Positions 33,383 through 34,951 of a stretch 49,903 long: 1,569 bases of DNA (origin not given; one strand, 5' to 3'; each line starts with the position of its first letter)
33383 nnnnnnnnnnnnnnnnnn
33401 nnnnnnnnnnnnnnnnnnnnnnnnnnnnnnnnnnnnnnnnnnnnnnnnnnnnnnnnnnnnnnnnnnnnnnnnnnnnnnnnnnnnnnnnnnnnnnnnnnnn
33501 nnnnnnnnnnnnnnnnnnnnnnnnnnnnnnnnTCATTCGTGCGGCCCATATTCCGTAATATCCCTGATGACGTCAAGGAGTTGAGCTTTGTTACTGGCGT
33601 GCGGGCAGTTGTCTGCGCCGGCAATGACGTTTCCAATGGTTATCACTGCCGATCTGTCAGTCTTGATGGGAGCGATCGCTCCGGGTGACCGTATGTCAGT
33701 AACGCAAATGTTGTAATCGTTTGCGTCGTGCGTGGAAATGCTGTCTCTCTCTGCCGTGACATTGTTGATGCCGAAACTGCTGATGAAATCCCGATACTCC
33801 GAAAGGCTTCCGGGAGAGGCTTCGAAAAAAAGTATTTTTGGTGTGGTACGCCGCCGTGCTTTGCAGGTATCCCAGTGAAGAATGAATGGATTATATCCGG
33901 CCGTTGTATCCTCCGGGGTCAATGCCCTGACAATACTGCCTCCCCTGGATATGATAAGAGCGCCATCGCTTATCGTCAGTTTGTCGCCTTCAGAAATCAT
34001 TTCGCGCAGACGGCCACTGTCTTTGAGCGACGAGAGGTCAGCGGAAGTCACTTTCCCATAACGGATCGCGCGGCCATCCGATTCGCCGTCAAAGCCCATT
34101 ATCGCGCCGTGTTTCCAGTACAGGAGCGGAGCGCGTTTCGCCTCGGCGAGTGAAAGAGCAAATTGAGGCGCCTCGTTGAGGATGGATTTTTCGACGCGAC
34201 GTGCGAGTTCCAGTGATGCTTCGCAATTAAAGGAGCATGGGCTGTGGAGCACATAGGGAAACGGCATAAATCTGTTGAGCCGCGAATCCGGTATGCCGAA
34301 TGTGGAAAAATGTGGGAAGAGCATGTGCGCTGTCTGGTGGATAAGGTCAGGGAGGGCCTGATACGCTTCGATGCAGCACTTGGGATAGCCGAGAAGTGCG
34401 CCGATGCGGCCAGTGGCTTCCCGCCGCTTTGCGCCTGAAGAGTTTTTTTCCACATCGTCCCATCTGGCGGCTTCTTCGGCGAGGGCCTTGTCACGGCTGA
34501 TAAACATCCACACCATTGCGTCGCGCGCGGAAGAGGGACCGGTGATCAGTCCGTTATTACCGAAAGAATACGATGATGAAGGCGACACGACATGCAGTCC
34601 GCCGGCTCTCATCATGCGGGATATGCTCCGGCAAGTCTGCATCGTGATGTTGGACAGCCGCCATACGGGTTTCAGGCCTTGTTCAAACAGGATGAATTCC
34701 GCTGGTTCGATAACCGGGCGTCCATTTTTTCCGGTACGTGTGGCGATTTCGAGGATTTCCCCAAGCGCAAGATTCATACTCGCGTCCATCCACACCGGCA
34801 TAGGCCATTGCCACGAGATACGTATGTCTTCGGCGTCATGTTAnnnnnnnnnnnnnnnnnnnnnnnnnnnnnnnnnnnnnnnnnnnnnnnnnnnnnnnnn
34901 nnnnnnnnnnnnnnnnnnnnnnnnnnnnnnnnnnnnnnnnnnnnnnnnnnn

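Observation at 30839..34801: Radical SAM/SPASM enzyme and Cys-motif protein co-operonic with short ResB and CcsA (system II cytochrome c biogenesis)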

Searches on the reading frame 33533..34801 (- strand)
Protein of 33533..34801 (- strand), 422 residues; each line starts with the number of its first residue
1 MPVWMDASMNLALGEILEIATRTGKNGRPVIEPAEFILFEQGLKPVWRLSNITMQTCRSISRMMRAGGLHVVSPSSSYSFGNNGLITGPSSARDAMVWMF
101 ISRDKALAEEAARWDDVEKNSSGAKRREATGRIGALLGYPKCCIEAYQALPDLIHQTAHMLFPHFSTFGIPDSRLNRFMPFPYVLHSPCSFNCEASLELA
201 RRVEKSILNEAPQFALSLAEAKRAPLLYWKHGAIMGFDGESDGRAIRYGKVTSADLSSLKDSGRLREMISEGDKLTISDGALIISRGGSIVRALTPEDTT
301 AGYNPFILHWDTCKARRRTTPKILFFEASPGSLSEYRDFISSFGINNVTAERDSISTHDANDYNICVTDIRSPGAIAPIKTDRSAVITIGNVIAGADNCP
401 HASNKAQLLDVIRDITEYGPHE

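Call 3: search_protein_families(library=pfam, proteins=[window:33533-34801:-], max_evalue=0.01)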
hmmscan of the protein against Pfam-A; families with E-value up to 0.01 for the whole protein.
window:33533-34801:- (422 aa): 1 family
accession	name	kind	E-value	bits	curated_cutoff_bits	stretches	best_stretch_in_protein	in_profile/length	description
PF04467.17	DUF483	-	2.8e-06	27.8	25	1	117-198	22-99/122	Protein of unknown function (DUF483)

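Call 4: search_protein_families(library=ncbifam, proteins=[window:33533-34801:-], max_evalue=0.01)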
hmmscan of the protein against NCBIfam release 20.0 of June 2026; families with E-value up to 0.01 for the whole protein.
window:33533-34801:- (422 aa): 0 families

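Call 8: find_homologous_proteins(query=window:33533-34801:-)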
Query window:33533-34801:- (422 aa): 3 proteins with E <= 0.001 among 8000 candidates.
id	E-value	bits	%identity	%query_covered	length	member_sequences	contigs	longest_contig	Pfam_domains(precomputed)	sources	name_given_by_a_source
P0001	1.2e-285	965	100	100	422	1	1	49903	PF04467.18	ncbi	-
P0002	1.2e-9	56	29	62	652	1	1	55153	PF01408.29,PF04467.18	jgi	jgi:predicted dehydrogenase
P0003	1.4e-6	46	27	40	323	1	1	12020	PF04467.18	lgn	-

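Call 16: search_protein_representatives(protein=window:33533-34801:-)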
Query: 422 residues. Proteins with E-value up to 0.001 (for the whole library): 767; up to 1e-10: 75; up to 1e-30: 2. The best 150 are listed.
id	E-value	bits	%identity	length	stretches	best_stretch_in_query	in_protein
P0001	3.9e-286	964.7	100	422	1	1-422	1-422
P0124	3.7e-57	210.5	39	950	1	22-336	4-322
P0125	2.4e-24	102.4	31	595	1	20-303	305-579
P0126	3.0e-21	92.2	28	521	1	40-293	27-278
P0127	2.6e-19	85.9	28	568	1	37-287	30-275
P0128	7.6e-19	84.3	29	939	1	37-288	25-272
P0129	2.3e-18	82.7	35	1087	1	98-320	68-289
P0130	2.4e-18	82.7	31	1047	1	34-252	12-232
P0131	5.9e-17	78.1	32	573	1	68-302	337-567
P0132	2.3e-16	76.2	31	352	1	35-287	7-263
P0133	9.2e-16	74.2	30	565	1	33-303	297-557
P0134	1.8e-15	73.2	24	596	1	36-289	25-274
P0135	7.5e-15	71.2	31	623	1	32-303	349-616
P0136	9.7e-15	70.8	29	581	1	94-292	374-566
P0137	2.5e-14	69.5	31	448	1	83-300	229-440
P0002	3.7e-10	55.7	35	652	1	77-253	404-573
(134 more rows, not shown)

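Call 17: search_protein_families(library=pfam, proteins=[P0002, P0003], max_evalue=10)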
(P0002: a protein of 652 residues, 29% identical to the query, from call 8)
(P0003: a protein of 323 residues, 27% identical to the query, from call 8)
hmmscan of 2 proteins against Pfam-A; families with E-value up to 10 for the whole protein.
P0002 (652 aa): 5 families
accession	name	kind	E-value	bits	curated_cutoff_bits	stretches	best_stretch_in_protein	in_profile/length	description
PF01408.29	GFO_IDH_MocA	-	3.3e-18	66.9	24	1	7-113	1-108/120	Oxidoreductase family, NAD-binding Rossmann fold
PF04467.17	DUF483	-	2.4e-05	24.8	25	1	424-521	17-97/122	Protein of unknown function (DUF483)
PF03447.22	NAD_binding_3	-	0.0012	19.9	24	1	13-111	1-103/116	Homoserine dehydrogenase, NAD binding domain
PF02826.25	2-Hacid_dh_C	-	0.056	13.2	25.1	1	5-67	35-93/178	D-isomer specific 2-hydroxyacid dehydrogenase, NAD binding domain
PF00044.30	Gp_dh_N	-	0.17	12.6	31.7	1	8-37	2-31/101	Glyceraldehyde 3-phosphate dehydrogenase, NAD binding domain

P0003 (323 aa): 2 families
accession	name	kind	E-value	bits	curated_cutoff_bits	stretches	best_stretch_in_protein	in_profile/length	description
PF04467.17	DUF483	-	3.1e-07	30.9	25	1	122-204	37-105/122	Protein of unknown function (DUF483)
PF06888.18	Put_Phosphatase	-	0.33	10.8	27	1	197-275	43-118/234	Putative Phosphatase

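Call 18: search_protein_families(library=pfam, proteins=[P0124, P0125, P0126, P0127, P0128, P0129, P0130, P0131, P0132, P0135], max_evalue=0.001)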
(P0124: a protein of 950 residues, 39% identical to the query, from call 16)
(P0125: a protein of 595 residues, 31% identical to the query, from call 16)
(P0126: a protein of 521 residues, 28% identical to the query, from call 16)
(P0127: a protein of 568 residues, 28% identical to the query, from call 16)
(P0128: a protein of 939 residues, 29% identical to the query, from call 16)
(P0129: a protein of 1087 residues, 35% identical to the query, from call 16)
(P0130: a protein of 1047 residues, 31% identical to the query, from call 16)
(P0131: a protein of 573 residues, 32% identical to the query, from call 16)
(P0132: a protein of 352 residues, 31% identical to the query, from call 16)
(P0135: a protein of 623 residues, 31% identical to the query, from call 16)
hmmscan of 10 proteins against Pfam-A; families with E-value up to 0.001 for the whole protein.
P0124 (950 aa): 0 families

P0125 (595 aa): 1 family
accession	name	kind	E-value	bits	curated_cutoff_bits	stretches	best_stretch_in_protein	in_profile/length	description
PF04467.17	DUF483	-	9.4e-07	29.3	25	1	407-475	36-100/122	Protein of unknown function (DUF483)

P0126 (521 aa): 0 families

P0127 (568 aa): 1 family
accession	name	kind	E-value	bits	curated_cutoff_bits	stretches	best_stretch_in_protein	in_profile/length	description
PF04467.17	DUF483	-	0.00011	22.7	25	1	122-188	35-99/122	Protein of unknown function (DUF483)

P0128 (939 aa): 1 family
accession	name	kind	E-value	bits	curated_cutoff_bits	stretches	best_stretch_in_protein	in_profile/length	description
PF04467.17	DUF483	-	2.8e-05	24.6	25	1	117-189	36-106/122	Protein of unknown function (DUF483)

P0129 (1087 aa): 1 family
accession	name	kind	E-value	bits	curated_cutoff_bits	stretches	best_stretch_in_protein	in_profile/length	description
PF04055.27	Radical_SAM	-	3.9e-22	79.6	29.5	2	811-914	2-114/166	Radical SAM superfamily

P0130 (1047 aa): 4 families
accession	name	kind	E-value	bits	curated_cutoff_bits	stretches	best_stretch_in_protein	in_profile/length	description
PF04820.20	Trp_halogenase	-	8.5e-28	97.8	21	2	451-733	152-412/458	Tryptophan halogenase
PF01494.25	FAD_binding_3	-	4.1e-14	53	22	1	350-692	2-336/349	FAD binding domain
PF13450.12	NAD_binding_8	-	7.4e-05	23.4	21.9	1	354-384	1-29/68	NAD(P)-binding Rossmann-like domain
PF04467.17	DUF483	-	0.00023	21.6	25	1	106-174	36-95/122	Protein of unknown function (DUF483)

P0131 (573 aa): 0 families

P0132 (352 aa): 1 family
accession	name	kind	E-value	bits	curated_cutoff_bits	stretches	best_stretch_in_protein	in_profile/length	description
PF04467.17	DUF483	-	6.6e-05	23.3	25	1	98-168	36-100/122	Protein of unknown function (DUF483)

P0135 (623 aa): 1 family
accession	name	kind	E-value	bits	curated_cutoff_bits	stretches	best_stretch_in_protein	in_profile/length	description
PF04467.17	DUF483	-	9.7e-06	26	25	1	440-512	37-99/122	Protein of unknown function (DUF483)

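Call 21: search_solved_structures(query=window:33533-34801:-, max_evalue=10)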
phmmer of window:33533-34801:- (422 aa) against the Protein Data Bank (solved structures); distinct sequences matched with E-value up to 10: 1.
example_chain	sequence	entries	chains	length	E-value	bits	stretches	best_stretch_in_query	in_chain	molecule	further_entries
1x99_A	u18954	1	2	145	1.5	10.9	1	260-306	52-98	lectin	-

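Call 66: search_protein_families(library=padloc, proteins=[window:33533-34801:-], max_evalue=0.01)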
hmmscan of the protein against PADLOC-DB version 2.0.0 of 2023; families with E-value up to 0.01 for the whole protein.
window:33533-34801:- (422 aa): 0 families

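Call 67: search_protein_families(library=phrogs, proteins=[window:33533-34801:-], max_evalue=0.01)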
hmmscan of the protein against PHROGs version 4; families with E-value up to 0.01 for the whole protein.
window:33533-34801:- (422 aa): 0 families

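Call 93: find_encoding_contigs(protein=P0124, flank=10000, max_places=3)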
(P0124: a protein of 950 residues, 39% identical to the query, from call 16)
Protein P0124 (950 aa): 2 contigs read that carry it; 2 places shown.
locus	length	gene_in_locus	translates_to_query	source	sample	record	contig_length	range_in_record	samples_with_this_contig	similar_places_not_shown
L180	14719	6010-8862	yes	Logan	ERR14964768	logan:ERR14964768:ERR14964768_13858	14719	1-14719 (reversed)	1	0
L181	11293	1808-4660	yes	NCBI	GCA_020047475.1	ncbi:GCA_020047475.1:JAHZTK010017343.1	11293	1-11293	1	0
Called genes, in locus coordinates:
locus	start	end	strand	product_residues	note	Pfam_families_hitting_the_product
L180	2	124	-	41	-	?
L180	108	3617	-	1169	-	PF21445:ADDB_N, PF12705:PDDEXK_1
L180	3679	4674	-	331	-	PF02421:FeoB_N (weak), PF01926:MMR_HSR1, PF02824:TGS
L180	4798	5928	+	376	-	PF00465:Fe-ADH, PF13685:Fe-ADH_2 (weak), PF01761:DHQ_synthase, PF24621:DHQS_C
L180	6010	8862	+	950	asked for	-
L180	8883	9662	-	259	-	PF09674:DUF2400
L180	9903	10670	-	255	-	PF00037:Fer4 (weak), PF12797:Fer4_2 (weak), PF12837:Fer4_6, PF13237:Fer4_10, PF14697:Fer4_21 (weak), PF12838:Fer4_7 (weak), PF13187:Fer4_9 (weak), PF27217:AF_0155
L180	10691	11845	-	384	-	PF00266:Aminotran_5, PF01212:Beta_elim_lyase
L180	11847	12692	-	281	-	PF01592:NifU_N, PF04324:Fer2_BFD, PF01106:NifU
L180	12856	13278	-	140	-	PF02082:Rrf2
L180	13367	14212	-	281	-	PF13240:Zn_Ribbon_1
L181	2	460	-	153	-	?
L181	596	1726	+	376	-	PF00465:Fe-ADH, PF13685:Fe-ADH_2 (weak), PF01761:DHQ_synthase, PF24621:DHQS_C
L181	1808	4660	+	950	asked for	-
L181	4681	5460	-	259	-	PF09674:DUF2400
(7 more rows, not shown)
